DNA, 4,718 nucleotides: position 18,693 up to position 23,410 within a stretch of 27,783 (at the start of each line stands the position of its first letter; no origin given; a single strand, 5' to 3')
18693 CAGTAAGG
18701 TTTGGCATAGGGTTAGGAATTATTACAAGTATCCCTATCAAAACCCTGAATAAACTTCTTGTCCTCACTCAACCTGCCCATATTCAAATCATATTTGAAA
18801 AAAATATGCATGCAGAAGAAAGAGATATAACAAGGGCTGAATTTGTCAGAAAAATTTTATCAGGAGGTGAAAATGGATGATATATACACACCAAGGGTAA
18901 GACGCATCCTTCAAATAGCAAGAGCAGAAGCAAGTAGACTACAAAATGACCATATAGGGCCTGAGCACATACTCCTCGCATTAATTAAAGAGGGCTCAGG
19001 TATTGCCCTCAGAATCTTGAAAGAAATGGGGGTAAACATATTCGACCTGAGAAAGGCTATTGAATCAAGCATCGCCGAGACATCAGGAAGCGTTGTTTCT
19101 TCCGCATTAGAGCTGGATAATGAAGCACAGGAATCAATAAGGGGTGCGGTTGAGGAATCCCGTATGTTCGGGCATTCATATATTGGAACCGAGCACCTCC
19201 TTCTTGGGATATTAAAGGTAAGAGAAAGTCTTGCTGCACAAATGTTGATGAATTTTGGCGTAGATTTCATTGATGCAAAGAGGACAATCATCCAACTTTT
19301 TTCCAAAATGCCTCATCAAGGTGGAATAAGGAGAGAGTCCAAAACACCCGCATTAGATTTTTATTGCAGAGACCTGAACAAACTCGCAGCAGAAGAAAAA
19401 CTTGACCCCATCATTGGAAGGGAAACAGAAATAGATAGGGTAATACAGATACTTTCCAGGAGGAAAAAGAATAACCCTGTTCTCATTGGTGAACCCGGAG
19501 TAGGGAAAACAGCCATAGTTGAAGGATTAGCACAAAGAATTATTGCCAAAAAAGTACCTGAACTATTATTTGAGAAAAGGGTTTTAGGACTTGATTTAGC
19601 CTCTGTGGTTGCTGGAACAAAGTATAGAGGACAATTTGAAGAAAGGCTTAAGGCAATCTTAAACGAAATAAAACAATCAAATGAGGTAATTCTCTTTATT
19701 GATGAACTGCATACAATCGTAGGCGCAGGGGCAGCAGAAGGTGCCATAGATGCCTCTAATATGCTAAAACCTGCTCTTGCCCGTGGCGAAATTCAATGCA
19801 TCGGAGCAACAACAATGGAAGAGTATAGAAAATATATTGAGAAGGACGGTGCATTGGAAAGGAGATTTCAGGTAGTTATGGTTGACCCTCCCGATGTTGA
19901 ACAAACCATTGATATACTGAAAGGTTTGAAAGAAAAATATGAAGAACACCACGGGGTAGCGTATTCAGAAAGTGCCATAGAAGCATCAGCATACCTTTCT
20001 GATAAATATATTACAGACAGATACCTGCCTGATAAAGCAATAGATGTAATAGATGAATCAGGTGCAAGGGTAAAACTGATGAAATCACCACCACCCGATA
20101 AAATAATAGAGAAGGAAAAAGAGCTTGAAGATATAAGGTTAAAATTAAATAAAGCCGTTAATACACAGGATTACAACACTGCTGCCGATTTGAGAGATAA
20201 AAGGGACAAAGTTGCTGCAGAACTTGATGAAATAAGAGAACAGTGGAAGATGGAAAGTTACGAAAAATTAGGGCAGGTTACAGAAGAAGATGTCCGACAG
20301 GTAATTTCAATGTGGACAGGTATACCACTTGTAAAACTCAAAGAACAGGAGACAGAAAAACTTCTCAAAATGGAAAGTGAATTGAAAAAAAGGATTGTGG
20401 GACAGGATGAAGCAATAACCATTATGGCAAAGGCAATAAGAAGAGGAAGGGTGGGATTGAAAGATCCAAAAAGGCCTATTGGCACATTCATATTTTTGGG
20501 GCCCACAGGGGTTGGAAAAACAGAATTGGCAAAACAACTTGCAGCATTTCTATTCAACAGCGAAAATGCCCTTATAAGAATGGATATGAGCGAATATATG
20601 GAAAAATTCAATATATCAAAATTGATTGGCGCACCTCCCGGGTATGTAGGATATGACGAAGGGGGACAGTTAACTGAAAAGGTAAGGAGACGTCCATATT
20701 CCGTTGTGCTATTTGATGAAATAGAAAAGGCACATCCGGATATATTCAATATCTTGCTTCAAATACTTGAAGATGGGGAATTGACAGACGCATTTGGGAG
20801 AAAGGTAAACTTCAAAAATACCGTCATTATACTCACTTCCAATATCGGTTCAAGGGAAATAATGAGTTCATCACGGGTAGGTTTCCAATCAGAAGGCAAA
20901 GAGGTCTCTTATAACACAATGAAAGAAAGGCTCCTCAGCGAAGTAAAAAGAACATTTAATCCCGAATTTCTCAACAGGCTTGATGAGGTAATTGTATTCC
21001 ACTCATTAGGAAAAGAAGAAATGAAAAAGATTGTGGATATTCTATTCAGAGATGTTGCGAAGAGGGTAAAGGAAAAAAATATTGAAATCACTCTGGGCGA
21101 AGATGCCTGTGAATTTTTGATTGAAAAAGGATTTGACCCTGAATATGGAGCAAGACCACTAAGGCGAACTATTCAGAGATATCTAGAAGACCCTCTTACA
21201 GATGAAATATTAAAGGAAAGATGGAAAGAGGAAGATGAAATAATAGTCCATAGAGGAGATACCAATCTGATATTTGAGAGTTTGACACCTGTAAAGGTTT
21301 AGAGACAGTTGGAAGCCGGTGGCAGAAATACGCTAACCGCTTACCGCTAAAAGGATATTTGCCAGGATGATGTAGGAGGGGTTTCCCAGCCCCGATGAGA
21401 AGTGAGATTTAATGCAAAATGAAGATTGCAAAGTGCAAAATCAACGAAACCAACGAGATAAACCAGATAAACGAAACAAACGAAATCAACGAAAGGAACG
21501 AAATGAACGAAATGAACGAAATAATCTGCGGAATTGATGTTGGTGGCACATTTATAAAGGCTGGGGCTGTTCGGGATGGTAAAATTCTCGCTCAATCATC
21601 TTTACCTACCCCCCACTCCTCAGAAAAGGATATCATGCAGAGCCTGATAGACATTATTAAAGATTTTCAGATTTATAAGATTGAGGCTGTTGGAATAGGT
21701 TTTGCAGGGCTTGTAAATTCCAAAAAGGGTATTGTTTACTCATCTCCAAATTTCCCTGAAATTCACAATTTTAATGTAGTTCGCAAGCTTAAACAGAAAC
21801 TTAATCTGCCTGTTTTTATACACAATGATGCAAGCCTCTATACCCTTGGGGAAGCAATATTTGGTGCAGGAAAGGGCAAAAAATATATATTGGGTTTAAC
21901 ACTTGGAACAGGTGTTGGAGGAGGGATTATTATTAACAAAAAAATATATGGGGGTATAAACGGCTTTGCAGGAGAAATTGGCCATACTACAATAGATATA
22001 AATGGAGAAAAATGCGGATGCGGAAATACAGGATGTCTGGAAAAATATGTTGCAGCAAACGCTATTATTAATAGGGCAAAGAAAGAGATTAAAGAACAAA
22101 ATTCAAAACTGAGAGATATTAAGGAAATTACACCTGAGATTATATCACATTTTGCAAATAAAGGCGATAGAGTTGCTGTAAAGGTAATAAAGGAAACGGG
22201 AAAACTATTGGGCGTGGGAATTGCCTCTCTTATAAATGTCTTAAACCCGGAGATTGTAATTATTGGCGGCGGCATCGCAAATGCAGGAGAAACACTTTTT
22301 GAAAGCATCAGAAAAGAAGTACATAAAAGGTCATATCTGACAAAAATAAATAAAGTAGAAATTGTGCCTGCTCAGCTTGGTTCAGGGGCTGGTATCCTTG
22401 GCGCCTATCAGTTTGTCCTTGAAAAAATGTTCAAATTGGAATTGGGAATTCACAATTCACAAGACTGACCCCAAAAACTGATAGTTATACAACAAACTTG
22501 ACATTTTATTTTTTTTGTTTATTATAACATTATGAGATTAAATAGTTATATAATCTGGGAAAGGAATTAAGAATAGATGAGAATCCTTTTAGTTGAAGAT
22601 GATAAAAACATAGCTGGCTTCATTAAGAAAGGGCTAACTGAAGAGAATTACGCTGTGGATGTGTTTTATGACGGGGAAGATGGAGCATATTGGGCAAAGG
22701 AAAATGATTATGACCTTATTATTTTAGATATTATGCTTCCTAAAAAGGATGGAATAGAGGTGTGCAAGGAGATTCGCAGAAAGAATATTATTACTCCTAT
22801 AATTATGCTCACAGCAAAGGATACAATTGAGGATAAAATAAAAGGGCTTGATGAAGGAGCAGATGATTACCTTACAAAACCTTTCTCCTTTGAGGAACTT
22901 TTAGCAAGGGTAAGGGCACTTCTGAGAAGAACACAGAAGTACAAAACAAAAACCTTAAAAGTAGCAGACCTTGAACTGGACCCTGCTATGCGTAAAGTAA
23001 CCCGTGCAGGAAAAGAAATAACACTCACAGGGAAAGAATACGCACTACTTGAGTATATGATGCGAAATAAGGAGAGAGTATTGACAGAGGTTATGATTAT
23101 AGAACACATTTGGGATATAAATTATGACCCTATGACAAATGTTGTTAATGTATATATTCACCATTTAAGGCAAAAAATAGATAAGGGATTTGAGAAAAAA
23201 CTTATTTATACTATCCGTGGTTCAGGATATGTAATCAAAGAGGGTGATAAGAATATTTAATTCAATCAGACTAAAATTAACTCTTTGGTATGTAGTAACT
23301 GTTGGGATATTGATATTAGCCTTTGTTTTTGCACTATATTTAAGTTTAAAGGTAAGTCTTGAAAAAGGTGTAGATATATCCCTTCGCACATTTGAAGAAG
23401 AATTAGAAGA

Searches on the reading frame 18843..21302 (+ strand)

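Call 10: search_protein_families(library=pfam, proteins=[window:18843-21302:+])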
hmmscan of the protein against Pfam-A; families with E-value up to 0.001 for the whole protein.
window:18843-21302:+ (819 aa): 29 families (the best 25 are shown)
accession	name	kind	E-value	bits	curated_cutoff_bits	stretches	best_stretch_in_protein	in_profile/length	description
PF07724.20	AAA_2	-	2.1e-70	236.5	27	1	544-716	1-166/166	AAA domain (Cdc48 subfamily)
PF02861.25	Clp_N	-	1.1e-31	109.1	20.7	2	26-77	1-52/53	Clp amino terminal domain, pathogenicity island component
PF17871.7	AAA_lid_9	-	1.5e-31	108.8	22.8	1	352-453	2-103/104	AAA lid domain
PF10431.15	ClpB_D2-small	-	1.2e-27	96.2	21.9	1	722-802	1-81/81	C-terminal, D2-small domain, of ClpB protein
PF00004.35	AAA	-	1.3e-23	84.3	21.2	2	213-325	2-110/131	ATPase family associated with various cellular activities (AAA)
PF07728.20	AAA_5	-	2.3e-18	67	22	1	549-672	2-127/139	AAA domain (dynein-related subfamily)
PF13191.12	AAA_16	-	9.8e-11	42.9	32.6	1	190-241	2-63/167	AAA ATPase domain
PF00158.32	Sigma54_activat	-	3.9e-10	40.1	20.2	1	549-667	25-142/168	Sigma-54 interaction domain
PF13401.12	AAA_22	-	4e-10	40.5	27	0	550-644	9-110/130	AAA domain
PF20720.3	nSTAND3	-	6.8e-08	32.8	27.2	0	199-237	9-45/155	Novel STAND NTPase 3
PF13173.12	AAA_14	-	7.3e-08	32.9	27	0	550-645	6-88/129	AAA domain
PF01637.24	ATPase_2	-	3.2e-07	30.8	33.2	1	193-368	4-201/225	ATPase domain predominantly from Archaea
PF05621.17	TniB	-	4.9e-06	26.5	22.4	0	201-347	27-184/189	Bacterial TniB protein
PF20030.5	bpMoxR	-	8.1e-06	25.5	27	0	190-241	14-63/205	MoxR domain in the MoxR-vWA-beta-propeller ternary systems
PF12775.13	AAA_7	-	1.2e-05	25.4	25.8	0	549-595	36-82/181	P-loop containing dynein motor region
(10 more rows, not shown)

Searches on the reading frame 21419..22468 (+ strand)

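Call 10: search_protein_families(library=pfam, proteins=[window:21419-22468:+])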
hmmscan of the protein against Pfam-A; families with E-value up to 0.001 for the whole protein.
window:21419-22468:+ (349 aa): 1 family
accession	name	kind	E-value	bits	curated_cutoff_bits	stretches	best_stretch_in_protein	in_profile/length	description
PF00480.26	ROK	-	3.9e-74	250.2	22.9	1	37-334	2-292/294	ROK family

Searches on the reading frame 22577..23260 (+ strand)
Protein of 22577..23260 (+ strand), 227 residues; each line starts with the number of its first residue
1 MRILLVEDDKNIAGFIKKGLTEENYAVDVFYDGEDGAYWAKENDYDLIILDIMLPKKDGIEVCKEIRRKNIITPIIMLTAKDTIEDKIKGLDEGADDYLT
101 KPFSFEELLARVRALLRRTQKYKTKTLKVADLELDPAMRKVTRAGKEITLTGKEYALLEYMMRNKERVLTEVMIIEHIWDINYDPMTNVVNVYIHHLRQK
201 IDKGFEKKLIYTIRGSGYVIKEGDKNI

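Call 10: search_protein_families(library=pfam, proteins=[window:22577-23260:+])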
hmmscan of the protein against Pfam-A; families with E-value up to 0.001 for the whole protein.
window:22577-23260:+ (227 aa): 2 families
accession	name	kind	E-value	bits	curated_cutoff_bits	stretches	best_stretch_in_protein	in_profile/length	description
PF00072.30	Response_reg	-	2.9e-32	111.6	30.2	1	3-113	1-111/111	Response regulator receiver domain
PF00486.34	Trans_reg_C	-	2.9e-25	88.6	26.2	1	145-219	1-76/77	Transcriptional regulatory protein, C terminal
